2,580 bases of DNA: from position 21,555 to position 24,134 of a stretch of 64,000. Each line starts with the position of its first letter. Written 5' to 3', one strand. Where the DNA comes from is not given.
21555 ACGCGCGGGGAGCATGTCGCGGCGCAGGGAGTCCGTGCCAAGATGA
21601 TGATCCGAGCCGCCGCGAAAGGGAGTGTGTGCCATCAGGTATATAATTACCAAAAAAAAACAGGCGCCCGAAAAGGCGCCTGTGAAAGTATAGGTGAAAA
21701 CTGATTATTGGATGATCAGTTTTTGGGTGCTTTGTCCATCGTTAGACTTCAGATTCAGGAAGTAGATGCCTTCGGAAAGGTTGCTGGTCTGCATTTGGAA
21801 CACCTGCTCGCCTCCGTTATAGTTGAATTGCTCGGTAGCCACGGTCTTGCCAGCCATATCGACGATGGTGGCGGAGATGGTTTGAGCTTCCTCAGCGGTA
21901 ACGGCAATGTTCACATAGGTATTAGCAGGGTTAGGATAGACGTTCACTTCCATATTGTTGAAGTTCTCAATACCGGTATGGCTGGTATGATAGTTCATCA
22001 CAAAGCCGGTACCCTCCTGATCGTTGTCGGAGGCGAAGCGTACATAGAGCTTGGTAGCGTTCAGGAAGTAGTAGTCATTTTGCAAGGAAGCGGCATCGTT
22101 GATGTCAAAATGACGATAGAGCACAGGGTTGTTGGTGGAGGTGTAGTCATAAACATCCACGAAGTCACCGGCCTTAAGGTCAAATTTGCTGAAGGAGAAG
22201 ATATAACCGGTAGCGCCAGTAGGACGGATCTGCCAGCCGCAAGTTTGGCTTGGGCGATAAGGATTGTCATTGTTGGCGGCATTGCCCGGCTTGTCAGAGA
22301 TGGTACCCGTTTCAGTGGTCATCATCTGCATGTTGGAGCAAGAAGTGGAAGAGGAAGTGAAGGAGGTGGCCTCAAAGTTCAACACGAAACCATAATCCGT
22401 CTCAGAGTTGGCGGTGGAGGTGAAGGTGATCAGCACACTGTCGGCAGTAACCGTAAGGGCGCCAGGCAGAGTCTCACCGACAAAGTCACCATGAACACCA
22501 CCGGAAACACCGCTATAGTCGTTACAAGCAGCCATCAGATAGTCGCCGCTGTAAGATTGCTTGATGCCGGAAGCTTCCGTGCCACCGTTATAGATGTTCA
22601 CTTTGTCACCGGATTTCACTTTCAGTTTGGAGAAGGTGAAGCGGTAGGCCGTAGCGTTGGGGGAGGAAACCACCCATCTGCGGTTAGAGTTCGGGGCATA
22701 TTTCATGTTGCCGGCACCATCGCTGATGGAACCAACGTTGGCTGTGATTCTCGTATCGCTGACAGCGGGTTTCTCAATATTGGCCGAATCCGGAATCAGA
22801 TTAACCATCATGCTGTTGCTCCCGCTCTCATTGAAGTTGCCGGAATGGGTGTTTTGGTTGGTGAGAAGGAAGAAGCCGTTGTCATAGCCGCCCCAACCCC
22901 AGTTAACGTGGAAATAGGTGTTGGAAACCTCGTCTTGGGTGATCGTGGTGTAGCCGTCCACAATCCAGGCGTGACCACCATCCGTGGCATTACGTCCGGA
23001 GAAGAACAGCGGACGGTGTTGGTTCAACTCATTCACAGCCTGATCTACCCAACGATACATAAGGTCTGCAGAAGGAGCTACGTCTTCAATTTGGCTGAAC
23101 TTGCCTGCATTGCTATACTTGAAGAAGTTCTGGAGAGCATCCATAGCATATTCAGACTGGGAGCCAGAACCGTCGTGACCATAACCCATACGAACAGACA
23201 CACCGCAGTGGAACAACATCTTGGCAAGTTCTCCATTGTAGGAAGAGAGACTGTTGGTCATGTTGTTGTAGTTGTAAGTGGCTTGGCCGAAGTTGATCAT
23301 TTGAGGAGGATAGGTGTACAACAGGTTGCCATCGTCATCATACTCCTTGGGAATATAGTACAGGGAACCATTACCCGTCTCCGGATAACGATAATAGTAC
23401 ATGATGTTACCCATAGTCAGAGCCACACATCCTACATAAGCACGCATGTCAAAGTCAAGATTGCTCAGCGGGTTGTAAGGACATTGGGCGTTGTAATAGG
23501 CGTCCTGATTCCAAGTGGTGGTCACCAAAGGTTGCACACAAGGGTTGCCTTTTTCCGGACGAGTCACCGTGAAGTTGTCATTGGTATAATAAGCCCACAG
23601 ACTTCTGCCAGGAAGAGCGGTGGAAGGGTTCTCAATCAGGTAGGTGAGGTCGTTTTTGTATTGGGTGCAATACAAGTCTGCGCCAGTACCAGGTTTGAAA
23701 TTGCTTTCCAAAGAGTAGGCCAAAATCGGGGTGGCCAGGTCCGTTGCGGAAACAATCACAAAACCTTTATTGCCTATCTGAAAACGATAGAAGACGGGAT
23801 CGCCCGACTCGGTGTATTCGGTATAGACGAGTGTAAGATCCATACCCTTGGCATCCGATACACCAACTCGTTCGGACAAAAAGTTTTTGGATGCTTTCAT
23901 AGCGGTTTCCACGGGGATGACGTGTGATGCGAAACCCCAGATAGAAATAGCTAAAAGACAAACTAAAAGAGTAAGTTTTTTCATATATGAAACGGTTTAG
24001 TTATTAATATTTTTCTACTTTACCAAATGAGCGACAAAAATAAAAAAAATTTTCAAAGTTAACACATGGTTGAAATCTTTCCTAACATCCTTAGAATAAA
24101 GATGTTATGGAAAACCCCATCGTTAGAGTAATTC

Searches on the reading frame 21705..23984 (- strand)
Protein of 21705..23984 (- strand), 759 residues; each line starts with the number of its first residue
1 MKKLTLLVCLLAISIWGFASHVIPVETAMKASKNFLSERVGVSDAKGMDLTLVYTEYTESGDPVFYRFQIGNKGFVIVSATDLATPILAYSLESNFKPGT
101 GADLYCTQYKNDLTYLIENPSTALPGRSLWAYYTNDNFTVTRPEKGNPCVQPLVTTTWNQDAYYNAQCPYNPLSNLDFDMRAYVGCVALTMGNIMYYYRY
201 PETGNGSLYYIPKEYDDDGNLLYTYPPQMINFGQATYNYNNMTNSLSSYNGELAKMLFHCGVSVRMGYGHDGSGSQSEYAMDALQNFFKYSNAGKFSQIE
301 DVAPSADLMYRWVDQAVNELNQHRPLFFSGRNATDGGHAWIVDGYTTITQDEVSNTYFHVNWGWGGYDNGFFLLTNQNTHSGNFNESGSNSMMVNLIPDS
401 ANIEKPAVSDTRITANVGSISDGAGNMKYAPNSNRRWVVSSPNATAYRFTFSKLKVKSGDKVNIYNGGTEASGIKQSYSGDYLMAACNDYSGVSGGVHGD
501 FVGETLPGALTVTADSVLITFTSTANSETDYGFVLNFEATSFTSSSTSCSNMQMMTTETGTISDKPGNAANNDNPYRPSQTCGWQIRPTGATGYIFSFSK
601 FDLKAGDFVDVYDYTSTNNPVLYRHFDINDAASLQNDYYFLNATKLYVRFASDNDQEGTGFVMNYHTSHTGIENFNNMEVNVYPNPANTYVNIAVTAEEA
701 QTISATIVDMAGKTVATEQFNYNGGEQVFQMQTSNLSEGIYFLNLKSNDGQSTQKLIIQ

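Call 9: search_protein_families(library=pfam, proteins=[window:21705-23984:-], max_evalue=0.001)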
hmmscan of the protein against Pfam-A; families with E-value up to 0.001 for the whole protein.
window:21705-23984:- (759 aa): 4 families
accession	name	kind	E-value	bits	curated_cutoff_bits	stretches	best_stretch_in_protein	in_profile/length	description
PF01640.23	Peptidase_C10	-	2.1e-45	155.8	26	1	158-372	1-194/194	Peptidase C10 family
PF18962.6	Por_Secre_tail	-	9.8e-18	64.7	27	1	682-758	1-75/75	Secretion system C-terminal sorting domain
PF00431.26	CUB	-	1.3e-15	58.1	21.4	1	568-665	13-110/110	CUB domain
PF13734.11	Inhibitor_I69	-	4.6e-12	46.7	25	1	25-98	6-80/98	Spi protease inhibitor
